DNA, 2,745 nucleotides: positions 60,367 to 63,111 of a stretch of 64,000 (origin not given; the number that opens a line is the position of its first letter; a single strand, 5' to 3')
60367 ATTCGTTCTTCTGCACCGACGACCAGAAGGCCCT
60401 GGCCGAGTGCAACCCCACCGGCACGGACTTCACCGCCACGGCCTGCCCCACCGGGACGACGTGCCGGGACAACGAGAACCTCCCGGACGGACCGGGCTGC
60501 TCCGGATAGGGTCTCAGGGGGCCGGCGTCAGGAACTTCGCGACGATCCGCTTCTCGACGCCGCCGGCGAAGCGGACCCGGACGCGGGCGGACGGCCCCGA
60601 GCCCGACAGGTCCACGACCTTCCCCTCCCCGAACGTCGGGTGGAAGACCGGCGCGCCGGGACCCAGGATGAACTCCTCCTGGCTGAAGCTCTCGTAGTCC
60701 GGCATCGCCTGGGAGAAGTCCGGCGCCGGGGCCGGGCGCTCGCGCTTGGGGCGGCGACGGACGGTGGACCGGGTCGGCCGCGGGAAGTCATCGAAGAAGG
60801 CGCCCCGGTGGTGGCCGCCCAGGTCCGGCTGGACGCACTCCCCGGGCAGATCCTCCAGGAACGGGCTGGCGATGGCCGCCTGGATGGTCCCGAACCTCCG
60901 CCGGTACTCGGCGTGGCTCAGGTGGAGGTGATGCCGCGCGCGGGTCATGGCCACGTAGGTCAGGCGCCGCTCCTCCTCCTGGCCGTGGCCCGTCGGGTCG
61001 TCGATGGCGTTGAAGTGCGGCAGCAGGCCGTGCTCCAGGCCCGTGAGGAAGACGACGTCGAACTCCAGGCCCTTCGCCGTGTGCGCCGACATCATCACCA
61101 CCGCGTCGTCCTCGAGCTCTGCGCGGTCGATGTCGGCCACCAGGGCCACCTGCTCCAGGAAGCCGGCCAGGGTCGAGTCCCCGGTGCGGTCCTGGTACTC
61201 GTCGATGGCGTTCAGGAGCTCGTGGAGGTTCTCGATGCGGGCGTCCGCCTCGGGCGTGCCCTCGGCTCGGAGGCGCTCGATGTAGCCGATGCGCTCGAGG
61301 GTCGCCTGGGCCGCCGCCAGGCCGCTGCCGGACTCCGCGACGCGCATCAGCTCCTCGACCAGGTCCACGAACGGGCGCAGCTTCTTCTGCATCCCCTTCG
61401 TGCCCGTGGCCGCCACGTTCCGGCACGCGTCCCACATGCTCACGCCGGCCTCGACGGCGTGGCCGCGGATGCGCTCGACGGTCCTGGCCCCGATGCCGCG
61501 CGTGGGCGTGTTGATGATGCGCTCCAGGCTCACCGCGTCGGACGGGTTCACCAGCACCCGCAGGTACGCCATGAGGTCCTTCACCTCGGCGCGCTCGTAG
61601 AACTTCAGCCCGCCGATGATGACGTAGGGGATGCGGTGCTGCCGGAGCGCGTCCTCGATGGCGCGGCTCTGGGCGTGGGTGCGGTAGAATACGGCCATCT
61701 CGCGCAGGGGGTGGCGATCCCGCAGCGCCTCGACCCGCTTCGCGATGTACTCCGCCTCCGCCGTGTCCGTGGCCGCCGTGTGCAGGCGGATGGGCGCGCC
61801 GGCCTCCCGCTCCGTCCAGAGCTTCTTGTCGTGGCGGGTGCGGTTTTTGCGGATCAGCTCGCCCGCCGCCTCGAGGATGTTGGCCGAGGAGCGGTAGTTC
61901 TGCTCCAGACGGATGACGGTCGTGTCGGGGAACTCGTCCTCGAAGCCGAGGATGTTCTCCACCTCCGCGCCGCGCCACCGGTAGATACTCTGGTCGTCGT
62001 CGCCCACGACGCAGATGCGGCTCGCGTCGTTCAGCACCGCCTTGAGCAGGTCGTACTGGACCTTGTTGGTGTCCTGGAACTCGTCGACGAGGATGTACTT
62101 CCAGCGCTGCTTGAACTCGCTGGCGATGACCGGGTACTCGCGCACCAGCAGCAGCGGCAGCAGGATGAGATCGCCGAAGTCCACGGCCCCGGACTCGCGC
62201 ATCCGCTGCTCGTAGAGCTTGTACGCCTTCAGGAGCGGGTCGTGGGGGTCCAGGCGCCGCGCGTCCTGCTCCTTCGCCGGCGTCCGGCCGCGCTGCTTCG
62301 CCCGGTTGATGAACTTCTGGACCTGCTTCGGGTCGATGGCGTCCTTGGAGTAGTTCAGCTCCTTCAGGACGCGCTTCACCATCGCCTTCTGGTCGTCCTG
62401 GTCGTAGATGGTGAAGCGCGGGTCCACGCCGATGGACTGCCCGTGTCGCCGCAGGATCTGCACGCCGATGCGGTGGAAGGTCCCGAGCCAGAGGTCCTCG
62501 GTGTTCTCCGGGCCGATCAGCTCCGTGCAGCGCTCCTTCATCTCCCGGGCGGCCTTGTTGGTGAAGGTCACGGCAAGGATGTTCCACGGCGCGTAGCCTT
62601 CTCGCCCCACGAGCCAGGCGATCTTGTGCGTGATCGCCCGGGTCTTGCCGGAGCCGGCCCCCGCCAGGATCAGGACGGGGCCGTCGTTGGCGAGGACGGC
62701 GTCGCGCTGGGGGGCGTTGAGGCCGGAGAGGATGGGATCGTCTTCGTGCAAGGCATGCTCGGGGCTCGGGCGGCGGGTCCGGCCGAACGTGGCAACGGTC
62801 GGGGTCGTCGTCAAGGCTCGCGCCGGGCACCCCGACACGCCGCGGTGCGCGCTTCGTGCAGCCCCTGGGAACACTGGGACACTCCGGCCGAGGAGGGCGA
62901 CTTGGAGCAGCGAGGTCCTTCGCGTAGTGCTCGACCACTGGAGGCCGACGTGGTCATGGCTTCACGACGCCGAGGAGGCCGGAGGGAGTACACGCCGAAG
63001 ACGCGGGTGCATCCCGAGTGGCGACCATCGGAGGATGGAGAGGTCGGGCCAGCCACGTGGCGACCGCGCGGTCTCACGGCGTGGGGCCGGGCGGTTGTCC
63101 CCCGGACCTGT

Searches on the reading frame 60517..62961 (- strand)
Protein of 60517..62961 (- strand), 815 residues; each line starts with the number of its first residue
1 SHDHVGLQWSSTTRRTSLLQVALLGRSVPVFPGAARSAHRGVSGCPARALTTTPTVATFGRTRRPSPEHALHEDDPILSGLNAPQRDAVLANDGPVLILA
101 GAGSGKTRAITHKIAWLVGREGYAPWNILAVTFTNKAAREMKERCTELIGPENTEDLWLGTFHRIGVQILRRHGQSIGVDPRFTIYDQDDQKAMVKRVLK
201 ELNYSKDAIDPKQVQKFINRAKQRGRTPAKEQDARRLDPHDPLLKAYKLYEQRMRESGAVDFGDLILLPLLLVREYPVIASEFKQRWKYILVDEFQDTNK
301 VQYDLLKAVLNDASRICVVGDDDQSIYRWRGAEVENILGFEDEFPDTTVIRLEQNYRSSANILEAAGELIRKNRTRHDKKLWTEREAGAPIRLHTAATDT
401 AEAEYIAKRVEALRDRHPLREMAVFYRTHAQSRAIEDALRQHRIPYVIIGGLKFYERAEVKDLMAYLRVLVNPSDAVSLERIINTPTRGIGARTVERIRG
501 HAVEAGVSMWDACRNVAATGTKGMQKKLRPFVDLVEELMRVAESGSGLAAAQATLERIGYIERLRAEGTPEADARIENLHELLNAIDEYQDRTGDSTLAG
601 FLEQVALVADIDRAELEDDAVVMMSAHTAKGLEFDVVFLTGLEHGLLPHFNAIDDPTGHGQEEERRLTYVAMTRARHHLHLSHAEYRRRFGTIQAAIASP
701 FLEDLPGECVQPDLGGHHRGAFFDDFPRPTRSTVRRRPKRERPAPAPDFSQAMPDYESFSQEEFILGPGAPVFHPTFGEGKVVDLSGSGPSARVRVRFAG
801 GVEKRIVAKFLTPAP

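Call 72: search_protein_families(library=pfam, proteins=[window:60517-62961:-], max_evalue=0.0001)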
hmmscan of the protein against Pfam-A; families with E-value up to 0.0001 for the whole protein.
window:60517-62961:- (815 aa): 6 families
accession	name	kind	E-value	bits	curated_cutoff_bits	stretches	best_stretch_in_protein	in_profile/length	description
PF00580.27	UvrD-helicase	-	1.4e-89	300.9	23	1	81-345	1-271/271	UvrD/REP helicase N-terminal domain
PF13361.12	UvrD_C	-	2.9e-74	251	25.6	1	350-685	1-349/350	UvrD-like helicase C-terminal domain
PF13245.12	AAA_19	-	2.3e-23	83.3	25.1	1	85-328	1-132/134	AAA domain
PF13538.12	UvrD_C_2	-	1.1e-09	38.4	27.4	1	622-681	3-51/52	UvrD-like helicase C-terminal domain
PF13604.12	AAA_30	-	5.6e-07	29.9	27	0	81-144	2-65/191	AAA domain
PF01443.25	Viral_helicase1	-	2.3e-05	24.8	21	0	596-681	154-226/228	Viral superfamily 1 RNA helicase core domain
